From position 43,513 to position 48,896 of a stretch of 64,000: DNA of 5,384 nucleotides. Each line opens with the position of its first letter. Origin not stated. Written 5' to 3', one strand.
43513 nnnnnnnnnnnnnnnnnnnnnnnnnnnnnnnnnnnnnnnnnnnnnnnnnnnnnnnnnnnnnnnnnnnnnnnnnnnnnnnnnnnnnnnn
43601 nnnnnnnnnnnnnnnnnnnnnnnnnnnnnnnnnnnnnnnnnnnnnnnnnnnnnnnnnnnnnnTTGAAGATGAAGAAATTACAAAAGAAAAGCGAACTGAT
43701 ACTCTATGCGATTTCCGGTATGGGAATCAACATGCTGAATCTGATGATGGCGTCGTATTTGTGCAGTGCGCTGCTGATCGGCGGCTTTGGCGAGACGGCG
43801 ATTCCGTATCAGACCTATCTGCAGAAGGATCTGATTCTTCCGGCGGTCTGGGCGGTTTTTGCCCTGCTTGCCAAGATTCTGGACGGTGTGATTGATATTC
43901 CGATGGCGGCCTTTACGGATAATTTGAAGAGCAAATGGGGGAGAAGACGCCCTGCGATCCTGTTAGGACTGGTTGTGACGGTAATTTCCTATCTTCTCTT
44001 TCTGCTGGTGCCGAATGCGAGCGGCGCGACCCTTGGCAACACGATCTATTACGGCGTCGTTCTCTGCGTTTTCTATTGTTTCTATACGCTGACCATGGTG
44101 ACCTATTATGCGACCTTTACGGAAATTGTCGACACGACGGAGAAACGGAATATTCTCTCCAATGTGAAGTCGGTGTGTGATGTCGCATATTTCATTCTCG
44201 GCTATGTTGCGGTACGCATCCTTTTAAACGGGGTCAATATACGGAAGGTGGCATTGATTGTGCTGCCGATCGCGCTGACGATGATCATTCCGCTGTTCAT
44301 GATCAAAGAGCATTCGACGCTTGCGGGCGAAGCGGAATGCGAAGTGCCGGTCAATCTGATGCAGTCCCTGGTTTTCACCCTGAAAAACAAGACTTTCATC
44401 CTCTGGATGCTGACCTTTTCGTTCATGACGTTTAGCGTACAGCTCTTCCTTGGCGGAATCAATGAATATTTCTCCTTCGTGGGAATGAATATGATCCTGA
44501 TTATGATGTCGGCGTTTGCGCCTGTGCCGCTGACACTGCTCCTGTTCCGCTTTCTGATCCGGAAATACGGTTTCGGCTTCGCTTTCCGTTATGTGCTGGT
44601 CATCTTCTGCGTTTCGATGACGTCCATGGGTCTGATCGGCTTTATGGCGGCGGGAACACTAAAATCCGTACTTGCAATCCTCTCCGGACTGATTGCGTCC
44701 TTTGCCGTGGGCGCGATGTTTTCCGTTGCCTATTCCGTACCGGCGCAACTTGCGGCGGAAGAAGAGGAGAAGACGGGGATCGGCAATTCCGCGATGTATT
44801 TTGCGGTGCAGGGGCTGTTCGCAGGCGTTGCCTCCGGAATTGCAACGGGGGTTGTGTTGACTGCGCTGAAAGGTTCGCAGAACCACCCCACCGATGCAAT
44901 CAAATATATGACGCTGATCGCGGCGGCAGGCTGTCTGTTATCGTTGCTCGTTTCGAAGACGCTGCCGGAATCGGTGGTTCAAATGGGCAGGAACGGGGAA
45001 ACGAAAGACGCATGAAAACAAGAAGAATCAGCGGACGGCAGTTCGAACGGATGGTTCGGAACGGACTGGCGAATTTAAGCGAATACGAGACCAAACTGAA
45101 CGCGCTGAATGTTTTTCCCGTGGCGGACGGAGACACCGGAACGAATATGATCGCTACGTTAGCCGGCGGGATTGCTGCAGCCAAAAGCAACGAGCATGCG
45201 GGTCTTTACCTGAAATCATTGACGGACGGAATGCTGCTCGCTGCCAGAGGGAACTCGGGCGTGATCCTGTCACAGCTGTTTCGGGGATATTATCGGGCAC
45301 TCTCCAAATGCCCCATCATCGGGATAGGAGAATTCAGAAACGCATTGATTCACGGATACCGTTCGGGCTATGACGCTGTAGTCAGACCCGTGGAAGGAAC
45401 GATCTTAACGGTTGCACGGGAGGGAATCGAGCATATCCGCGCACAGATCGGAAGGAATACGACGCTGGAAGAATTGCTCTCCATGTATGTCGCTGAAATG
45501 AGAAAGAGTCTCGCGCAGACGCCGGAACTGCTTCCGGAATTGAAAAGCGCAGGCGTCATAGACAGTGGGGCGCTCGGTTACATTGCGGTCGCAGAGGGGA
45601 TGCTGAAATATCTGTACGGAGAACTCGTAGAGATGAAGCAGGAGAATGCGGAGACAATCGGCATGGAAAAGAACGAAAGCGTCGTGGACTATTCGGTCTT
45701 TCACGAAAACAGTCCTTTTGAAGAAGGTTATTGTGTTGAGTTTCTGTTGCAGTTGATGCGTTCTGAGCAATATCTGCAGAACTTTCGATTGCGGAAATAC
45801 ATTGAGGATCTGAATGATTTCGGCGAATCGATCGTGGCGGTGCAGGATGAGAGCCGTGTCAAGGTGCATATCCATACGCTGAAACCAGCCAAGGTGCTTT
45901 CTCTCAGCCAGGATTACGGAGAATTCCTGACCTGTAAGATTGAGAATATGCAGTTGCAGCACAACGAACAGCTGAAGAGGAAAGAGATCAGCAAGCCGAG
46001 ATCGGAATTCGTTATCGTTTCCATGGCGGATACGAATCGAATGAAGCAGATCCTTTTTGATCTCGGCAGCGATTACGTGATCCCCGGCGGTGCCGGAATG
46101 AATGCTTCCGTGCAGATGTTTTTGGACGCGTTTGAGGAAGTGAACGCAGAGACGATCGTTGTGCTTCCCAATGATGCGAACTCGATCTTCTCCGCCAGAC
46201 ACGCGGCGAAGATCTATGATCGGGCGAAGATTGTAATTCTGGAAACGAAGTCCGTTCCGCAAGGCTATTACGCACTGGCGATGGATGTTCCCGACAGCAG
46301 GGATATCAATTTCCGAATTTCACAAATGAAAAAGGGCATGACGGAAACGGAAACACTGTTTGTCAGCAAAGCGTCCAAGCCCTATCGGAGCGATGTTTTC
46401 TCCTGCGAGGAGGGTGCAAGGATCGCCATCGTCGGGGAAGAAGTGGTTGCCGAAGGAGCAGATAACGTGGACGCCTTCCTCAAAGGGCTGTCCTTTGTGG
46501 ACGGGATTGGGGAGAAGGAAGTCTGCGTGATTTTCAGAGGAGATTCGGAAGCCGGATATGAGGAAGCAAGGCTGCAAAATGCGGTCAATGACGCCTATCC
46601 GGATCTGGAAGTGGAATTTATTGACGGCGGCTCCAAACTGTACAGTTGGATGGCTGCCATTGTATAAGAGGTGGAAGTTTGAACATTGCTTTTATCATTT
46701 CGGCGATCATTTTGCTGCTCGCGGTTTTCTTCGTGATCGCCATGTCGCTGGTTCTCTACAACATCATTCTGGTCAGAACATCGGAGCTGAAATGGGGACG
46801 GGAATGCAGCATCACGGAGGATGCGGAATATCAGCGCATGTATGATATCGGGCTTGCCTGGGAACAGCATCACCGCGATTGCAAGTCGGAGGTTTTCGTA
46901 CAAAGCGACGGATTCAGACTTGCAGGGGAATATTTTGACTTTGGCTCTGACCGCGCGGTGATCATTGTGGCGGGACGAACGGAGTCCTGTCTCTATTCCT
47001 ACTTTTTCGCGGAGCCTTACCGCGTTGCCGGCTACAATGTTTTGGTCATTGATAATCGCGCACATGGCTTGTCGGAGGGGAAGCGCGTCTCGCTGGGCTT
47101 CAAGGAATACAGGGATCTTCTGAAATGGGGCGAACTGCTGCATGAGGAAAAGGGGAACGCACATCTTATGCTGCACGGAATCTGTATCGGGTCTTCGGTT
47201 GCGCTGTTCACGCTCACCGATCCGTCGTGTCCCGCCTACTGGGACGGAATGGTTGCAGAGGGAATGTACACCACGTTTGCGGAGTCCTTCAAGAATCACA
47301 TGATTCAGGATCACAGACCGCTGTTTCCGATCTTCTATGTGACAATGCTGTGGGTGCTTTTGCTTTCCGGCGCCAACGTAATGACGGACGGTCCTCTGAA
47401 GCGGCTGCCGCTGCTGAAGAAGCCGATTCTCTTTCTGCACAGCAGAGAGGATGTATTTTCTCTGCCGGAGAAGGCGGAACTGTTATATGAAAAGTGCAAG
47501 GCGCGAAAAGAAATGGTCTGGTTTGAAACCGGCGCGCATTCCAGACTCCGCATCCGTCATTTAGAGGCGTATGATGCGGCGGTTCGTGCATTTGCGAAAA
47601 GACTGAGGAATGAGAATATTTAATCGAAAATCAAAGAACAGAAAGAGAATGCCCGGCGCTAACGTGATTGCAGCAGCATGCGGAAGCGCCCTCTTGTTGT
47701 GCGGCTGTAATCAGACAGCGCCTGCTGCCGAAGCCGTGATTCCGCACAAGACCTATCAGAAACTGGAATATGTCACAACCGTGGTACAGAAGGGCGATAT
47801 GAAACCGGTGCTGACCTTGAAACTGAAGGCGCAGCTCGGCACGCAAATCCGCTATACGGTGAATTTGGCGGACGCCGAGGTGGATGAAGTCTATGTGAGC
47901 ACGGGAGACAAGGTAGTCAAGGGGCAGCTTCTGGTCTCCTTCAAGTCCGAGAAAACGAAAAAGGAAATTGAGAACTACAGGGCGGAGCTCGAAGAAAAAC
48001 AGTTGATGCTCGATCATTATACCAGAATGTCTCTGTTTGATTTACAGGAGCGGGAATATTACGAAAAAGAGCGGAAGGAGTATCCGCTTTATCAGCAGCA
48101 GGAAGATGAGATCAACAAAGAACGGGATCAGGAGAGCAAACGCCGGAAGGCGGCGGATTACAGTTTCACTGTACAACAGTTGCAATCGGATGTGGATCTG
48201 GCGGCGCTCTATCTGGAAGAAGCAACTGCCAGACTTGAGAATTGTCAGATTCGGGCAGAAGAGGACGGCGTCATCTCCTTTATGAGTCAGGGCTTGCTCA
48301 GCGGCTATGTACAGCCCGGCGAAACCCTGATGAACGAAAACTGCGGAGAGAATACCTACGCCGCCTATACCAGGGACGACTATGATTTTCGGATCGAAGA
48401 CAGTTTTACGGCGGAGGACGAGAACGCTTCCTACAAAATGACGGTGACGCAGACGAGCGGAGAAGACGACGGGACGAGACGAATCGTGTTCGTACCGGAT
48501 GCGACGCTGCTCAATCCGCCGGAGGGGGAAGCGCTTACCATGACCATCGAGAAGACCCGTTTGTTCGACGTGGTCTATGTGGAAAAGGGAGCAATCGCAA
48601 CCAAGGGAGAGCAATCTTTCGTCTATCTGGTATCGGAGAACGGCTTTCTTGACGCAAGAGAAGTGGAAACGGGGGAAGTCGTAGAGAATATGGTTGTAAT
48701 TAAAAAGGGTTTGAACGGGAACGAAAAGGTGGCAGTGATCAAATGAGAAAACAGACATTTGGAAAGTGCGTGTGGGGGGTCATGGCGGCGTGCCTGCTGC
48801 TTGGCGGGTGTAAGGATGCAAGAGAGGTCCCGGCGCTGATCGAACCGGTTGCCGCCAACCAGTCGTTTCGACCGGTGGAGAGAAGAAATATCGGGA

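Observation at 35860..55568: A ~19.7-kb run of 15-16 overlap-coupled genes joining lipid activation and acyl transfer, a FakA/FakB-like kinase, an MFSD2/MelB-type MFS and a MacAB-like exporter: candidate undescribed lipid scavenging, re-acylation and export system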

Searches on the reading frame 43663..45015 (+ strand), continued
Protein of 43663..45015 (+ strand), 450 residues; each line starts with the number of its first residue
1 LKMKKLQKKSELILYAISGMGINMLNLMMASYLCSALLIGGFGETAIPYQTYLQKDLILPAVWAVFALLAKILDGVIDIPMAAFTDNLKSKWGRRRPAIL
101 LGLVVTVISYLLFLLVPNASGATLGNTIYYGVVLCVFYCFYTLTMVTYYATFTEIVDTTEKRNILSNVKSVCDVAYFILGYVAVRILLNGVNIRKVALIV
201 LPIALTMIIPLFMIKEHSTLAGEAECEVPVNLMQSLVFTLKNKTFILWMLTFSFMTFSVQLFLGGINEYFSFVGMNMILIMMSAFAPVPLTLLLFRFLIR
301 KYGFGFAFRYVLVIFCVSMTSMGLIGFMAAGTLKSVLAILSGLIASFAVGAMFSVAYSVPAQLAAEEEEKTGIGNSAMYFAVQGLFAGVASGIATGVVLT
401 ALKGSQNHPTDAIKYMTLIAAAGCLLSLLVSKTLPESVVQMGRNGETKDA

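Call 55: search_protein_families(library=pfam, proteins=[L018:19544-21181:-, L018:18657-19637:-, L018:17526-18647:-, L018:16497-17513:-, L018:16161-16766:+], max_evalue=0.00001)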
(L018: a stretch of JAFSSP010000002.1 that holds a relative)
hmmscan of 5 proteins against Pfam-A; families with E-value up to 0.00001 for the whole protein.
L018:19544-21181:- (545 aa): 3 families
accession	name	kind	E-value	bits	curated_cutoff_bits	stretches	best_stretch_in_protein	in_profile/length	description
PF13684.11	FakA-like_C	-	3.3e-49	167.6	23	1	328-545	1-216/216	Fatty acid kinase subunit A-like, C-terminal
PF02734.22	Dak2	-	7.6e-33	114.3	27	1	36-196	1-172/174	DAK2 domain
PF21645.3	FakA-like_M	-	5.2e-25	87.5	24.9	1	229-311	1-79/80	Fatty acid kinase subunit A-like, middle domain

L018:18657-19637:- (326 aa): 1 family
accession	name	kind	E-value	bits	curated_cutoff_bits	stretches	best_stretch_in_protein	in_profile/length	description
PF02645.21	DegV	-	3.2e-54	184.6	27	1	39-323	2-279/280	Uncharacterised protein, DegV family COG1307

L018:17526-18647:- (373 aa): 1 family
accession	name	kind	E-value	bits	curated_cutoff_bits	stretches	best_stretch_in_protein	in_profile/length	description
PF00583.31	Acetyltransf_1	-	3.7e-06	27.6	20.7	0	297-350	55-108/116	Acetyltransferase (GNAT) family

L018:16497-17513:- (338 aa): 1 family
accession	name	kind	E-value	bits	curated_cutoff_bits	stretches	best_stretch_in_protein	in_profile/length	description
PF02504.20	FA_synthesis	-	1.1e-95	320.9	29.1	1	2-319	1-317/324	Fatty acid synthesis protein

L018:16161-16766:+ (201 aa): 0 families

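Call 72: search_protein_families(library=ncbifam, proteins=[L001:7049-8092:+], max_evalue=0.00001)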
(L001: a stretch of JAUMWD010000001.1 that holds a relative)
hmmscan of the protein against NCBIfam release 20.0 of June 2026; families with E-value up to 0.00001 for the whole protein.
L001:7049-8092:+ (347 aa): 1 family
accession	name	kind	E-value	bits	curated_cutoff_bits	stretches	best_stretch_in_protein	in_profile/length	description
NF047349.1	4PPT_AusB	equivalog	3.5e-10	39.7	225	1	180-289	48-151/205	aureusimine biosynthesis 4'-phosphopantetheinyl transferase AusB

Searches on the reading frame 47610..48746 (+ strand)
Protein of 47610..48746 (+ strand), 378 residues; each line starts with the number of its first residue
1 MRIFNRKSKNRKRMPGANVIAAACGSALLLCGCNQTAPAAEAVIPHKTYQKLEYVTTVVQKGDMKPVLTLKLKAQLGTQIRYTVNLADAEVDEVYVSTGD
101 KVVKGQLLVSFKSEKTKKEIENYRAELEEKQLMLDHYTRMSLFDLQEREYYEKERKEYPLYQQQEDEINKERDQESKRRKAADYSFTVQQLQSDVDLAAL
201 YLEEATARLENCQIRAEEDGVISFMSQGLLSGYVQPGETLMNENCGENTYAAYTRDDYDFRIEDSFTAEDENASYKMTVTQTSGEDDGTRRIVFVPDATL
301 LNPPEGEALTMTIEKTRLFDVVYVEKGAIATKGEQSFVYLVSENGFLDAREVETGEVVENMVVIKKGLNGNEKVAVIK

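Call 5: search_protein_families(library=pfam, proteins=[window:47610-48746:+])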
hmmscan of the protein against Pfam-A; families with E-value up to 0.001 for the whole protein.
window:47610-48746:+ (378 aa): 0 families

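Call 12: search_protein_families(library=ncbifam, proteins=[window:47610-48746:+], max_evalue=0.00001)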
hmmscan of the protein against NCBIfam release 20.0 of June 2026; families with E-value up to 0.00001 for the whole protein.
window:47610-48746:+ (378 aa): 4 families
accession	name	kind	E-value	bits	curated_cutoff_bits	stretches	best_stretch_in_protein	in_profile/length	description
TIGR01730.1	RND_mfp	subfamily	2.2e-15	56.5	94.9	1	185-375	108-306/322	efflux RND transporter periplasmic adaptor subunit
TIGR01843.1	type_I_hlyD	subfamily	1.6e-10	40.6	208.65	0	89-173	52-139/422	HlyD family type I secretion periplasmic adaptor subunit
NF045904.1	RND-peri-MexE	equivalog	2.3e-06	26.7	714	0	317-376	295-354/390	multidrug efflux RND transporter periplasmic adaptor subunit MexE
NF000272.2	OqxA_adapt_sub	exception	4.6e-06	25.9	835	0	319-376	307-364/391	multidrug efflux RND transporter periplasmic adaptor subunit OqxA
